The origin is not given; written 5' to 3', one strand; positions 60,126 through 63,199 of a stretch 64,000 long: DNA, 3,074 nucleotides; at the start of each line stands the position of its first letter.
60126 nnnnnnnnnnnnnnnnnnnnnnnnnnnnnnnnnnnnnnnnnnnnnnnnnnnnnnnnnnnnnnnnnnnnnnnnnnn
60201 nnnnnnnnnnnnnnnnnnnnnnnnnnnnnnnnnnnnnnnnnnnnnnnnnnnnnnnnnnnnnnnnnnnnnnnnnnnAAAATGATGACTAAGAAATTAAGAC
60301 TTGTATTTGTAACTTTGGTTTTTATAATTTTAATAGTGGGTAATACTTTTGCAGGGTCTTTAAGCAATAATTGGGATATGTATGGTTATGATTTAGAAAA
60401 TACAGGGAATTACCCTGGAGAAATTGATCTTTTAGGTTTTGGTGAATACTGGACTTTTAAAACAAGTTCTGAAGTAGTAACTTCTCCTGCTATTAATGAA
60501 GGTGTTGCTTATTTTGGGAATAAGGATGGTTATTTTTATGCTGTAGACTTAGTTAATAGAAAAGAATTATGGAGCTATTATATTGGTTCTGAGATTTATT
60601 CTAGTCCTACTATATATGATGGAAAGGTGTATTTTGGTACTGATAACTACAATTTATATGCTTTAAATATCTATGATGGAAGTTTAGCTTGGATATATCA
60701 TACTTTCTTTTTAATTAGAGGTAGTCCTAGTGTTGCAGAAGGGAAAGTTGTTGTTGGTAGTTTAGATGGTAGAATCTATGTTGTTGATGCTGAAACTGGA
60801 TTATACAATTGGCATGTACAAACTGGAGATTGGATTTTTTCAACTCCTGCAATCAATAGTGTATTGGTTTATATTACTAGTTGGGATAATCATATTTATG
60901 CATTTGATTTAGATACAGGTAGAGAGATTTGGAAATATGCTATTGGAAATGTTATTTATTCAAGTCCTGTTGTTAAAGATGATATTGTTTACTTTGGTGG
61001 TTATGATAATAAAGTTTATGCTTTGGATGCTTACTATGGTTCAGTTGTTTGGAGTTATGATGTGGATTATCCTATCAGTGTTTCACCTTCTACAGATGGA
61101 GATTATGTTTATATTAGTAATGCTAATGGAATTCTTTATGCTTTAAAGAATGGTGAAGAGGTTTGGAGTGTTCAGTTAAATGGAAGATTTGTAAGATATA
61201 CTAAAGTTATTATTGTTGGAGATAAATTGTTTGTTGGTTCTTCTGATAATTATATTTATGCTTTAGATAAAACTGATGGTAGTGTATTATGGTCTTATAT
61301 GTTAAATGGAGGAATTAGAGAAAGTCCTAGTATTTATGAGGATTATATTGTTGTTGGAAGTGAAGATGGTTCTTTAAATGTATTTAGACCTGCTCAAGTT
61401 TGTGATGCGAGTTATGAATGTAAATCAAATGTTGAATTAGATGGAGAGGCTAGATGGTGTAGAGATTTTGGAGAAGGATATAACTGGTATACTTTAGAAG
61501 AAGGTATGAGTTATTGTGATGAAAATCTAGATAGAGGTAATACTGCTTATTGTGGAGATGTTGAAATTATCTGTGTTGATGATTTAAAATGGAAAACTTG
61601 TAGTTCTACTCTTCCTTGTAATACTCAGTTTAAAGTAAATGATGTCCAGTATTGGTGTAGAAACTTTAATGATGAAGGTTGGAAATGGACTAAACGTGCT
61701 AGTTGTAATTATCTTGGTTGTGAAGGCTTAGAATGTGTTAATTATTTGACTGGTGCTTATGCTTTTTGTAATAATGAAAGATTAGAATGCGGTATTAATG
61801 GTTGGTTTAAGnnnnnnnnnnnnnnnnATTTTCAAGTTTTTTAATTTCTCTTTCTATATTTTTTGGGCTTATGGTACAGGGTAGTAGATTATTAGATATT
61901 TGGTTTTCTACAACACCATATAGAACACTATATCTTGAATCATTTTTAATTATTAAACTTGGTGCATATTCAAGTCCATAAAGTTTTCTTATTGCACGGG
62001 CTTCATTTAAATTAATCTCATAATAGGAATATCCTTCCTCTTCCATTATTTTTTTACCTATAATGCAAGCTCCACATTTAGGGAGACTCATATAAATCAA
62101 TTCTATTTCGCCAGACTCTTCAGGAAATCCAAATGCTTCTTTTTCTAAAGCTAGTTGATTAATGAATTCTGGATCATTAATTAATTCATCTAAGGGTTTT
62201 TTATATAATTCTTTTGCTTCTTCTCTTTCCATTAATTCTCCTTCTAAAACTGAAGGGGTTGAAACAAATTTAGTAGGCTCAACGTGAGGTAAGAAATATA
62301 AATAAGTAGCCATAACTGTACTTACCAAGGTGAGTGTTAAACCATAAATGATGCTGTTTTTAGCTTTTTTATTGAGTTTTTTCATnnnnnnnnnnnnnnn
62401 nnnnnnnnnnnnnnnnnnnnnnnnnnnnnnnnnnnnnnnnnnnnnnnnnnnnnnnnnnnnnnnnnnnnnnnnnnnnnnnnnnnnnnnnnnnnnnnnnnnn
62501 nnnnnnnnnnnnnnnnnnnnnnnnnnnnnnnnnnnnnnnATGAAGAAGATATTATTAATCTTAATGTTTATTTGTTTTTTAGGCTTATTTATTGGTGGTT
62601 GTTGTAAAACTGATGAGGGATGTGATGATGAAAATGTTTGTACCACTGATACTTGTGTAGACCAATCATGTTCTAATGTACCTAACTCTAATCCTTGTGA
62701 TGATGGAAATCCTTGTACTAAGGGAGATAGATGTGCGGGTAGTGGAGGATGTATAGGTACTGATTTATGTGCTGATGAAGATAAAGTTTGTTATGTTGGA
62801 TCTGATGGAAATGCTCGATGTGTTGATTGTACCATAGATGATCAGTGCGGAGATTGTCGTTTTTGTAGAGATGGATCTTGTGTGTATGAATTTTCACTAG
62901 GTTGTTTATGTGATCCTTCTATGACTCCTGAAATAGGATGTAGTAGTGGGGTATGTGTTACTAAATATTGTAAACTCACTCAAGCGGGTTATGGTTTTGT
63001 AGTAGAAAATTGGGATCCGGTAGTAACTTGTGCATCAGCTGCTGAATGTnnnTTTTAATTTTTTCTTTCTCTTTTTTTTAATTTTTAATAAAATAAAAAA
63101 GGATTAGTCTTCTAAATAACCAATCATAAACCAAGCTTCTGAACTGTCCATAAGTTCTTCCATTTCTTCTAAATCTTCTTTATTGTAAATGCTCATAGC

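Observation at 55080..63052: Two copies of a divergent pair (membrane-anchored CxxC thioredoxin-fold protein + tiny Cys-rich lipoprotein) bracket the big surface genes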

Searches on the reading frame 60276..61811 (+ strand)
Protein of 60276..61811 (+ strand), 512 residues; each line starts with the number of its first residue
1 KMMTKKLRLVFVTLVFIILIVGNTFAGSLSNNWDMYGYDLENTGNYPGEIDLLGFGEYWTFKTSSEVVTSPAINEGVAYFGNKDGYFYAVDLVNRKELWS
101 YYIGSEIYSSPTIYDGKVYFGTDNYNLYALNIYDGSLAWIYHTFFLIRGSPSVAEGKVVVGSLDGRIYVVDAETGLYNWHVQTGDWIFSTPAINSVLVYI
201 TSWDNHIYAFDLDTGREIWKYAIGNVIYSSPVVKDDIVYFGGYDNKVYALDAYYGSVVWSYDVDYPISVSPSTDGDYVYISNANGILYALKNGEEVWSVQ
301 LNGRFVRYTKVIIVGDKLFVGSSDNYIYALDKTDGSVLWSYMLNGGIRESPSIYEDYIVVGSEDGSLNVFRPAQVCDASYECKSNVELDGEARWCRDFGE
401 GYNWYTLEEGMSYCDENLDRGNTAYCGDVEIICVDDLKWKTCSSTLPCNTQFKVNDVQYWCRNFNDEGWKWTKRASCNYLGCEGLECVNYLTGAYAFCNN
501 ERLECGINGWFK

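Call 7: search_protein_families(library=pfam, proteins=[window:60276-61811:+], max_evalue=1)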
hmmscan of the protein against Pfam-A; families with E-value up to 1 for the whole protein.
window:60276-61811:+ (512 aa): 11 families
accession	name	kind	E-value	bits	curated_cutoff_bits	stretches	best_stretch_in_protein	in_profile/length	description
PF13570.13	Beta-prop_ACSF4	-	6e-64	216.9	133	2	155-374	61-291/329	Beta-alanine-activating enzyme, beta-propeller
PF13360.13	PQQ_2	-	8e-50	170.1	27.6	4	150-264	28-147/233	Outer membrane protein assembly factor BamB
PF01011.28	PQQ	-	4.2e-16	59.2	26.7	3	309-355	541-588/595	Glucose/ethanol/alcohol dehydrogenase, beta-propeller domain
PF23414.1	Beta-prop_EML_2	-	5.4e-08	33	90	1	237-332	12-110/266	Echinoderm microtubule-associated protein second beta-propeller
PF03478.24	Beta-prop_KIB1-4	-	1.5e-05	25.1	27.4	1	153-367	17-168/242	KIB1-4 beta-propeller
PF25171.1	Beta-prop_WDR36-Utp21_1st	-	9.2e-05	22.4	80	1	262-370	25-135/266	WDR36/Utp21 first beta-propeller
PF24796.1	WDR55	-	0.00056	19.5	200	1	275-370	19-122/296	WDR55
PF25293.1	Beta-prop_EMC1_N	-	0.002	18.3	34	0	275-337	121-189/219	EMC1 N-terminal beta-propeller domain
PF24807.1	WD40_CDC20-Fz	-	0.0023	17.7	200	1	242-344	26-132/292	CDC20/Fizzy WD40 domain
PF14727.13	PHTB1_N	-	0.047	13.8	28.6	0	354-374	36-56/361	PTHB1 N-terminal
PF00400.38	WD40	-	0.28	12.3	27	0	355-370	23-38/39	WD domain, G-beta repeat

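Call 8: search_protein_families(library=ncbifam, proteins=[window:60276-61811:+], max_evalue=1)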
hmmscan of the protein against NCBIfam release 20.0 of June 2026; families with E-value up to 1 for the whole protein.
window:60276-61811:+ (512 aa): 10 families
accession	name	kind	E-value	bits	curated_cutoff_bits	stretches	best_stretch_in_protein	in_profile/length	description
TIGR03300.1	assembly_YfgL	equivalog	1.3e-49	168.9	285.2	3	150-265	60-175/377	outer membrane protein assembly factor BamB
NF008351.0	PRK11138.1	equivalog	1.7e-40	138.8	423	4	64-181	109-231/394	outer membrane protein assembly factor BamB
NF053615.1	SerThrKinAfsKStmc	equivalog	2.2e-39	135.8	1300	4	153-256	703-805/809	protein serine/threonine kinase AfsK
TIGR03075.1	PQQ_enz_alc_DH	subfamily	9.8e-24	83.8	480.05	5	229-303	63-150/530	PQQ-dependent dehydrogenase, methanol/ethanol family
TIGR04528.1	acido_non_PQQ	subfamily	7.7e-17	61.2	650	5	226-341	49-179/493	acido-empty-quinoprotein group A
TIGR03074.1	PQQ_membr_DH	subfamily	2.7e-09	35.5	832.65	3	318-359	713-760/783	membrane-bound PQQ-dependent dehydrogenase, glucose/quinate/shikimate family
NF041516.1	PA2928_fam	subfamily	0.00051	19.5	70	0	286-339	72-125/376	PA2928 family protein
NF040673.1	PLuB_PQQ_rpt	exception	0.0011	18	250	0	287-341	271-325/395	PLuB system PQQ-binding repeat protein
NF050114.1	Rv3212_fam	equivalog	0.002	17.4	150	0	230-267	67-103/393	Rv3212 family protein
NF038015.2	AztD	exception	0.0039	16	400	1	243-286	5-48/356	zinc metallochaperone AztD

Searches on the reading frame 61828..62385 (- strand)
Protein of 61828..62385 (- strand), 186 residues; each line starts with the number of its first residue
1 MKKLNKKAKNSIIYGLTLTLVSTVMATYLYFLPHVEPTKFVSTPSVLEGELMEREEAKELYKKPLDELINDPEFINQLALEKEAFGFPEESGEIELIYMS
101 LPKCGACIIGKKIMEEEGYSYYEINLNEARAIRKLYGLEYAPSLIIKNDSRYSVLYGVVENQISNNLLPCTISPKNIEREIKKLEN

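Call 7: search_protein_families(library=pfam, proteins=[window:61828-62385:-], max_evalue=1)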
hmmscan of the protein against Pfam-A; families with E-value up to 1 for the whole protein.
window:61828-62385:- (186 aa): 1 family
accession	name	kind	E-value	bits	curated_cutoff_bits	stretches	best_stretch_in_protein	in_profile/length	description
PF00462.30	Glutaredoxin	-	0.0013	19.4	22.9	1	97-137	3-46/60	Glutaredoxin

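Call 8: search_protein_families(library=ncbifam, proteins=[window:61828-62385:-], max_evalue=1)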
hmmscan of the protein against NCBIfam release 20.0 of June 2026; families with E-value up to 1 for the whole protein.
window:61828-62385:- (186 aa): 2 families
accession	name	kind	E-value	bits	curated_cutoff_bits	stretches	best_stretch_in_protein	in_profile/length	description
TIGR02190.1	GlrX-dom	hypoth_equivalog_domain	0.0051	16.7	99.3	1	99-146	13-63/79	glutaredoxin-family domain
TIGR02194.1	GlrX_NrdH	subfamily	0.011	15.9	85.75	1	100-134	5-40/72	glutaredoxin-like protein NrdH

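Call 76: find_related_loci(query=window:61828-62385:-, collection=metagenome_contigs, flank=10000)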
Query window:61828-62385:- (186 aa) in metagenome_contigs; peptide patterns used: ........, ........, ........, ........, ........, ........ (x = any residue, [..] = any of these).
557 stretches matched a pattern, but none encodes a relative of the query by tblastn (E <= 1e-3).

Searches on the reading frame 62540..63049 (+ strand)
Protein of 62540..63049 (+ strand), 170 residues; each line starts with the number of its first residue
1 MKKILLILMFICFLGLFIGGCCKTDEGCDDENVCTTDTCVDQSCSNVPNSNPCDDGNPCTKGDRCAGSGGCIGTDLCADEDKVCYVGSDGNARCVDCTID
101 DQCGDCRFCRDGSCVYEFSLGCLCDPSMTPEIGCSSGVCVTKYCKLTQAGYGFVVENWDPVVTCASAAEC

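Call 7: search_protein_families(library=pfam, proteins=[window:62540-63049:+], max_evalue=1)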
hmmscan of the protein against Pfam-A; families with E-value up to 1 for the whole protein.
window:62540-63049:+ (170 aa): 1 family
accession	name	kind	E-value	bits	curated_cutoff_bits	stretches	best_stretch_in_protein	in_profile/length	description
PF00526.23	Dicty_CTDC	-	0.081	13.2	27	2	53-72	2-20/24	Dictyostelium (slime mold) repeat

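Call 8: search_protein_families(library=ncbifam, proteins=[window:62540-63049:+], max_evalue=1)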
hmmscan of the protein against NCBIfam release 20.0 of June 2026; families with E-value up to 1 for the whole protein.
window:62540-63049:+ (170 aa): 0 families

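Call 46: find_homologous_proteins(query=window:62540-63049:+, max_evalue=0.001)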
Query window:62540-63049:+ (170 aa): 1 proteins with E <= 0.001 among 53 candidates.
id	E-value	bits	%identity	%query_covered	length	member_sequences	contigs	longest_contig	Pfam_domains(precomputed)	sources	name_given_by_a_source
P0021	1.3e-110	386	100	100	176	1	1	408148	-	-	-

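Call 92: find_encoding_contigs(protein=P0021, flank=10000, max_places=3)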
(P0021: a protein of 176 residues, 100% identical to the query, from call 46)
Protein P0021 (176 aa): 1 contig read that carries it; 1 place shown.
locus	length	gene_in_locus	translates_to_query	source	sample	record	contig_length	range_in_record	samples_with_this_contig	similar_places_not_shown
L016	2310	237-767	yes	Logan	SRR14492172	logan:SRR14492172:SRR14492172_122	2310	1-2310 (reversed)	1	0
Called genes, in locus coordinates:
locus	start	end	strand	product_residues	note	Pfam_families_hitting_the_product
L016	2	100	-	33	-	?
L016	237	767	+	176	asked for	-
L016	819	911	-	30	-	-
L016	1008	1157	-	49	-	-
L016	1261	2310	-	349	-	?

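Call 93: search_protein_families(library=pfam, proteins=[L016:1264-2310:-], max_evalue=0.001)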
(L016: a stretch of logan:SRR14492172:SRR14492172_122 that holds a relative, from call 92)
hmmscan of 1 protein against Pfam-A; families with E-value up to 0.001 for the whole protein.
L016:1264-2310:- (349 aa): 19 families
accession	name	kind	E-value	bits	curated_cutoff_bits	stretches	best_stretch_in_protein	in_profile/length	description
PF13401.12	AAA_22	-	1.4e-15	58.2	27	1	52-153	4-104/130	AAA domain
PF22703.2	Cdc6_lid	-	3.7e-11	43.2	27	1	201-263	3-66/68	Cdc6 AAA+ ATPase-type lid domain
PF00931.28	NB-ARC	-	4e-09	36.5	23.5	1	37-188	2-156/248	NB-ARC domain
PF00004.35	AAA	-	1.2e-08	35.9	21.2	1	57-184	2-124/131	ATPase family associated with various cellular activities (AAA)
PF24883.2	NPHP3_N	-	1.3e-08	35.6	24.8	1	51-102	20-69/164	Nephrocystin 3, N-terminal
PF13191.12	AAA_16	-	1.9e-08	35.4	32.6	1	30-160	2-162/167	AAA ATPase domain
PF13245.12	AAA_19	-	8.2e-08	32.9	25.1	1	51-165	9-123/134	AAA domain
PF05729.18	NACHT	-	8.4e-07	29.4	26.7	1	56-194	3-155/167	NACHT domain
PF13173.12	AAA_14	-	2.4e-06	28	27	1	54-170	3-100/129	AAA domain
PF05621.17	TniB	-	5.4e-06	26.4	22.4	1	46-147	25-139/189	Bacterial TniB protein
PF07728.20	AAA_5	-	9.5e-06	26.1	22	1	55-164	1-97/139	AAA domain (dynein-related subfamily)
PF07693.20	KAP_NTPase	-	1e-05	25.4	20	0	36-109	4-76/293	KAP family P-loop domain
PF01637.24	ATPase_2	-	3.4e-05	24.2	33.2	1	48-157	15-135/225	ATPase domain predominantly from Archaea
PF20720.3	nSTAND3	-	0.0001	22.5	27.2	0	54-87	18-51/155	Novel STAND NTPase 3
PF03266.21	NTPase_1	-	0.00011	22.6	23.9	0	55-78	1-24/168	NTPase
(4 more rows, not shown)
